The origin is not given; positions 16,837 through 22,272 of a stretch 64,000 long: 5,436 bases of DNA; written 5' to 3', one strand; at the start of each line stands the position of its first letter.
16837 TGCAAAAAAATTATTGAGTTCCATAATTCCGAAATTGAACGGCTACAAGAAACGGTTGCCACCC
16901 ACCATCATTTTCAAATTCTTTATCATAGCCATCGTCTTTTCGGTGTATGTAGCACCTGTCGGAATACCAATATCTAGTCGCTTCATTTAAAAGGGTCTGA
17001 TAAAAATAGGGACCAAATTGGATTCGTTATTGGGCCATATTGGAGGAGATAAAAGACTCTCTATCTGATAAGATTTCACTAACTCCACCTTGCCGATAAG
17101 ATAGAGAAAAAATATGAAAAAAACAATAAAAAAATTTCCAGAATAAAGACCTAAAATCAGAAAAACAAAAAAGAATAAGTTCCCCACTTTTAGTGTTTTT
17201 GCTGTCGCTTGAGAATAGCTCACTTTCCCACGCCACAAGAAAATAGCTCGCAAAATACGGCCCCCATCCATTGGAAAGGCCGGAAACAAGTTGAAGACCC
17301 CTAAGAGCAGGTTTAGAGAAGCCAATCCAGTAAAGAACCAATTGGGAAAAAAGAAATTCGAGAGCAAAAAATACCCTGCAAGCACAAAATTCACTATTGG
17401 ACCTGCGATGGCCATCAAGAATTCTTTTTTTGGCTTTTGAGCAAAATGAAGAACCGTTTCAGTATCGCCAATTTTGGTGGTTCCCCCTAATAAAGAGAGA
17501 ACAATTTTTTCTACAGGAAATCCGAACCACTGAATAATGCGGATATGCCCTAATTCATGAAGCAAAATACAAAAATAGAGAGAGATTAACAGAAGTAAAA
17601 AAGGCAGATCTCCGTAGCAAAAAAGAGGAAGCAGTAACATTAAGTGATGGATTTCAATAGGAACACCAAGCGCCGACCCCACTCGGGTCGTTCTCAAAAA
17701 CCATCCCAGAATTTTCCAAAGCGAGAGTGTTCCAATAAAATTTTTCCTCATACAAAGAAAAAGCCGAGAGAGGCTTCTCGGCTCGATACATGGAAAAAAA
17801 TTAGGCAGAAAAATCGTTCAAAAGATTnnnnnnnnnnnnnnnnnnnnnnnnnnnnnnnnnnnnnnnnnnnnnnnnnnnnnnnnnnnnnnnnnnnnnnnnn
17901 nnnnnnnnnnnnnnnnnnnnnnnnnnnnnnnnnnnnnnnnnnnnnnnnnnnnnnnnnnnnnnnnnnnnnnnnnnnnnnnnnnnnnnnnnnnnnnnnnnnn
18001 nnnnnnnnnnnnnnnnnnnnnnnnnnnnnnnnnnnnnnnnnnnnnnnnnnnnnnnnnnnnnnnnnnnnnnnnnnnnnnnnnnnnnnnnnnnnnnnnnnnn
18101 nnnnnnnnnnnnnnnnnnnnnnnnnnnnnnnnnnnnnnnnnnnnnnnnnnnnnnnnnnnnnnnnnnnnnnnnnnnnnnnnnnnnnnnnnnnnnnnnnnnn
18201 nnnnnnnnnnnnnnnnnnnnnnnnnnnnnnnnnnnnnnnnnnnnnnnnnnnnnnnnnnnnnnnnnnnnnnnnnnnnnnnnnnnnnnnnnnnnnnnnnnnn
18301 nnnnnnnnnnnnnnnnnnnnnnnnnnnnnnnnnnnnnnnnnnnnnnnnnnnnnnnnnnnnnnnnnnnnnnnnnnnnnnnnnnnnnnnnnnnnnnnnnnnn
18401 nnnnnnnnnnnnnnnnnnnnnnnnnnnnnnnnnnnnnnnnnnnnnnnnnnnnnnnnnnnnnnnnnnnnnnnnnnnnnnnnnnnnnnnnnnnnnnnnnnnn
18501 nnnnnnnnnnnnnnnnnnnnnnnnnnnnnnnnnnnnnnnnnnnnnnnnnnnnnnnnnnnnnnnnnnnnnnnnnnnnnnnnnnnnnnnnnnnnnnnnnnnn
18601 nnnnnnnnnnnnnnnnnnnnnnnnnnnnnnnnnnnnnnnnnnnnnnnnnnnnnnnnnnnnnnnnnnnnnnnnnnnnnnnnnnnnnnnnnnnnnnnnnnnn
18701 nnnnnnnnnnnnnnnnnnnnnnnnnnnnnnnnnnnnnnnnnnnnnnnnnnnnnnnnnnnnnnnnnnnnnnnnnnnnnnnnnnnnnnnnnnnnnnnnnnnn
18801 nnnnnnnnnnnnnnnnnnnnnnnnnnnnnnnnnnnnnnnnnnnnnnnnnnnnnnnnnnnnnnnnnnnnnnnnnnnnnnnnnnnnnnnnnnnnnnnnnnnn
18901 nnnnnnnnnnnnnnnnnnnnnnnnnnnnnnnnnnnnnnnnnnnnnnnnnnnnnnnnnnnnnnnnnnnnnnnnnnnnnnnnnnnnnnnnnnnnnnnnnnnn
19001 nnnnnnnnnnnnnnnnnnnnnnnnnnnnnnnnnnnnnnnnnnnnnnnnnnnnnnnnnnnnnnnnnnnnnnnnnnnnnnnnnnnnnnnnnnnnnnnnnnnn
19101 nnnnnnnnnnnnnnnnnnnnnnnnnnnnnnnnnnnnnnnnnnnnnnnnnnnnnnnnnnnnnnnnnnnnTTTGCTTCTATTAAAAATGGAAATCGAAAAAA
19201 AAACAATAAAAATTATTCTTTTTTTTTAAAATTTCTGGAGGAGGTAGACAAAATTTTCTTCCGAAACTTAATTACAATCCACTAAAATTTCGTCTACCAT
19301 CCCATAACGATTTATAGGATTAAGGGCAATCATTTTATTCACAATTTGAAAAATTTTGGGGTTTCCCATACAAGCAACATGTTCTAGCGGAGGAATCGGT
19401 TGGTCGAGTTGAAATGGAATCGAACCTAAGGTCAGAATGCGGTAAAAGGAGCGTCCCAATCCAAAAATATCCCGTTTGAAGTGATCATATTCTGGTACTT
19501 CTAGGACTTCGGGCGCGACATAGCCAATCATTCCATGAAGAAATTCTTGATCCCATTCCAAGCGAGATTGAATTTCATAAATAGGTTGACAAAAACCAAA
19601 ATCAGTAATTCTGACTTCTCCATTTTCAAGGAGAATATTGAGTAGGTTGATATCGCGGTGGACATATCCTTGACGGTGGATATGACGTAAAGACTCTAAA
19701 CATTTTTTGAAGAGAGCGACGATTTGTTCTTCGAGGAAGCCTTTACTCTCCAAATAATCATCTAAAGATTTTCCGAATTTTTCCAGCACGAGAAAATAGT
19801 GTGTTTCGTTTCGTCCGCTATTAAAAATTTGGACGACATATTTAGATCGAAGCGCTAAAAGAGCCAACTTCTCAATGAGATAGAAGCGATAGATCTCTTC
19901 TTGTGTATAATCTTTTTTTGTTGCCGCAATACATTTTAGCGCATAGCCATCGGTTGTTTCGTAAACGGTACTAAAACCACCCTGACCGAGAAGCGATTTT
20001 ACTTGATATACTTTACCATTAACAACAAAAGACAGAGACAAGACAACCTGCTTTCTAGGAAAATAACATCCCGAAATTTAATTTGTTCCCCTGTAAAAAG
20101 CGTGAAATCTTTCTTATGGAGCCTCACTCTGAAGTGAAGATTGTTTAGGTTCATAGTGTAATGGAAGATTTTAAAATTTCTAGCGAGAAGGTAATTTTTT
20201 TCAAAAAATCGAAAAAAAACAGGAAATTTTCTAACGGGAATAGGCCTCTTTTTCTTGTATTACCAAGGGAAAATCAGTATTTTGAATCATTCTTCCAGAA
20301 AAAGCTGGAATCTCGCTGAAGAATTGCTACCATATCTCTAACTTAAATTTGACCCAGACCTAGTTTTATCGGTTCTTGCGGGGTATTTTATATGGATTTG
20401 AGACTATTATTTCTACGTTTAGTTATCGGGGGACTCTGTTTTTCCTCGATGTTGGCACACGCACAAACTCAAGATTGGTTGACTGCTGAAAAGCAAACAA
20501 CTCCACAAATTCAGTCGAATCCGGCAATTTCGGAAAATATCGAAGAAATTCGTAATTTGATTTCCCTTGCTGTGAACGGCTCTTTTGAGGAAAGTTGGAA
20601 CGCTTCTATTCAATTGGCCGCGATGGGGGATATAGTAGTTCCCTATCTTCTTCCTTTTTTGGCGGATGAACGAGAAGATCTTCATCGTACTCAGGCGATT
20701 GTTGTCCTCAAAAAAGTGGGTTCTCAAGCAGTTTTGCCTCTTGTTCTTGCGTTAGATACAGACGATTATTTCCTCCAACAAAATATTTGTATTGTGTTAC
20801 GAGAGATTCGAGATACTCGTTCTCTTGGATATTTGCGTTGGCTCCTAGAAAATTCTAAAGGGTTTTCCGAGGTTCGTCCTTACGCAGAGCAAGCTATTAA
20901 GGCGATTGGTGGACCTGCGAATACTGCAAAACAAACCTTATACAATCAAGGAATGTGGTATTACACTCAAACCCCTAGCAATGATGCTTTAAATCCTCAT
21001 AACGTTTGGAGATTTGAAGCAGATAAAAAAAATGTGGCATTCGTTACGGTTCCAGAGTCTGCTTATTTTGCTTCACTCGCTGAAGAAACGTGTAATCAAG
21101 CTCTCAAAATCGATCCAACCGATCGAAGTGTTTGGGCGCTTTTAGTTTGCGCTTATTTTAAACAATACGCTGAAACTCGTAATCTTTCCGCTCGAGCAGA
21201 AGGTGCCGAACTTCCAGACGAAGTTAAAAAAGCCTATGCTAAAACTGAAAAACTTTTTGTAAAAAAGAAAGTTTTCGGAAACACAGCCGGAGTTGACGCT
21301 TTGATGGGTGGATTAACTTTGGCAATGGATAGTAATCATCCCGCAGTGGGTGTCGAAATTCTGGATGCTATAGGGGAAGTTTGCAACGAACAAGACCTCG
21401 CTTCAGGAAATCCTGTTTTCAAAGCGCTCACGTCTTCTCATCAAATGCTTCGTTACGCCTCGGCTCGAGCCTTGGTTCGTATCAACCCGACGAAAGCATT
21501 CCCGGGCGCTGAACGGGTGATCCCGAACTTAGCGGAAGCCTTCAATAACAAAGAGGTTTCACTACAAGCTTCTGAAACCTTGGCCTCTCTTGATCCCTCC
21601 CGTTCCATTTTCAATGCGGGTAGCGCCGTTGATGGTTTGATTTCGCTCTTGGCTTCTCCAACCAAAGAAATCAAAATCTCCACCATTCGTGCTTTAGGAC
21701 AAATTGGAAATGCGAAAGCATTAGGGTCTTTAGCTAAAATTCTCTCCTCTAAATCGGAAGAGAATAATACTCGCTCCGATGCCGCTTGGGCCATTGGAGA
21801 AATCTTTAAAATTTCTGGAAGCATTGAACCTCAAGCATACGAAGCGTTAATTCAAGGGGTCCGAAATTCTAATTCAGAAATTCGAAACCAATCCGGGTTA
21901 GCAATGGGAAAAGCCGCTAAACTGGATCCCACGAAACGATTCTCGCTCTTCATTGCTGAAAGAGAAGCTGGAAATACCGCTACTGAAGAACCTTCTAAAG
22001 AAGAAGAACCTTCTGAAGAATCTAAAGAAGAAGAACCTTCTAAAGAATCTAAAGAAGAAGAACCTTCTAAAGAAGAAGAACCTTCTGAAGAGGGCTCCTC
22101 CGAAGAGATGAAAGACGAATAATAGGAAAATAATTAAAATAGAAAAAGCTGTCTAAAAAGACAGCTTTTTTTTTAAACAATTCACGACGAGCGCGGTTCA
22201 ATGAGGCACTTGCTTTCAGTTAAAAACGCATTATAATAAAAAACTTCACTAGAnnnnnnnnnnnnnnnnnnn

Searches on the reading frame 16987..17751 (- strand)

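Call 82: search_protein_families(library=pfam, proteins=[window:16987-17751:-], max_evalue=0.0001)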
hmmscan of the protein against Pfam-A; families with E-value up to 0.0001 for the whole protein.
window:16987-17751:- (254 aa): 1 family
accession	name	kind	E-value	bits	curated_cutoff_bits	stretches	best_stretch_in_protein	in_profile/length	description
PF02163.28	Peptidase_M50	-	2.3e-22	79.9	27.2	2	54-134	2-102/221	Peptidase family M50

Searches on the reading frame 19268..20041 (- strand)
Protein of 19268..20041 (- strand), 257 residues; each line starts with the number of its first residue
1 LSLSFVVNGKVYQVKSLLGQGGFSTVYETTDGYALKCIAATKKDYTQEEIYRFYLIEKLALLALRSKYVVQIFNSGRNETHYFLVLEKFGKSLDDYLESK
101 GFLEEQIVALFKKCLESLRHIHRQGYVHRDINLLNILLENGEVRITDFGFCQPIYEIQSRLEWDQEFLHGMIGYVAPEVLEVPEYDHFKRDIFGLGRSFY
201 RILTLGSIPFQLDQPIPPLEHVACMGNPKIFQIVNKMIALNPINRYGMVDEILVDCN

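Call 82: search_protein_families(library=pfam, proteins=[window:19268-20041:-], max_evalue=0.0001)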
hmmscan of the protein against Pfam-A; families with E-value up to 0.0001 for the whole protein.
window:19268-20041:- (257 aa): 3 families
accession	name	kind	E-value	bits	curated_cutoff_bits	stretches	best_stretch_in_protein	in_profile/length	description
PF00069.31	Pkinase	-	3.7e-34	118.7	31.7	1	12-217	1-204/263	Protein kinase domain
PF07714.23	PK_Tyr_Ser-Thr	-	3.2e-18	66.4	23.1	1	14-211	3-206/258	Protein tyrosine and serine/threonine kinase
PF17667.7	Pkinase_fungal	-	9.9e-05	21.7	24.1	0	76-141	262-323/387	Fungal protein kinase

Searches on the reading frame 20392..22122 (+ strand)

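Call 82: search_protein_families(library=pfam, proteins=[window:20392-22122:+], max_evalue=0.0001)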
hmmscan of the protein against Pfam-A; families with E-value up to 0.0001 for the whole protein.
window:20392-22122:+ (576 aa): 4 families
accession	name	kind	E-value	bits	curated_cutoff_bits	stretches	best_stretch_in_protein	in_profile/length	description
PF13646.12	HEAT_2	-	3.4e-26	91.8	27.7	1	413-504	1-86/88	HEAT repeats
PF13513.12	HEAT_EZ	-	1.8e-10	41.5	27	0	460-506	3-53/55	HEAT-like repeat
PF03130.22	HEAT_PBS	-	3.3e-07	30.6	20.9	0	353-385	1-26/27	PBS lyase HEAT-like repeat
PF02985.28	HEAT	-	4.6e-07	29.9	23.5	0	341-364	4-27/31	HEAT repeat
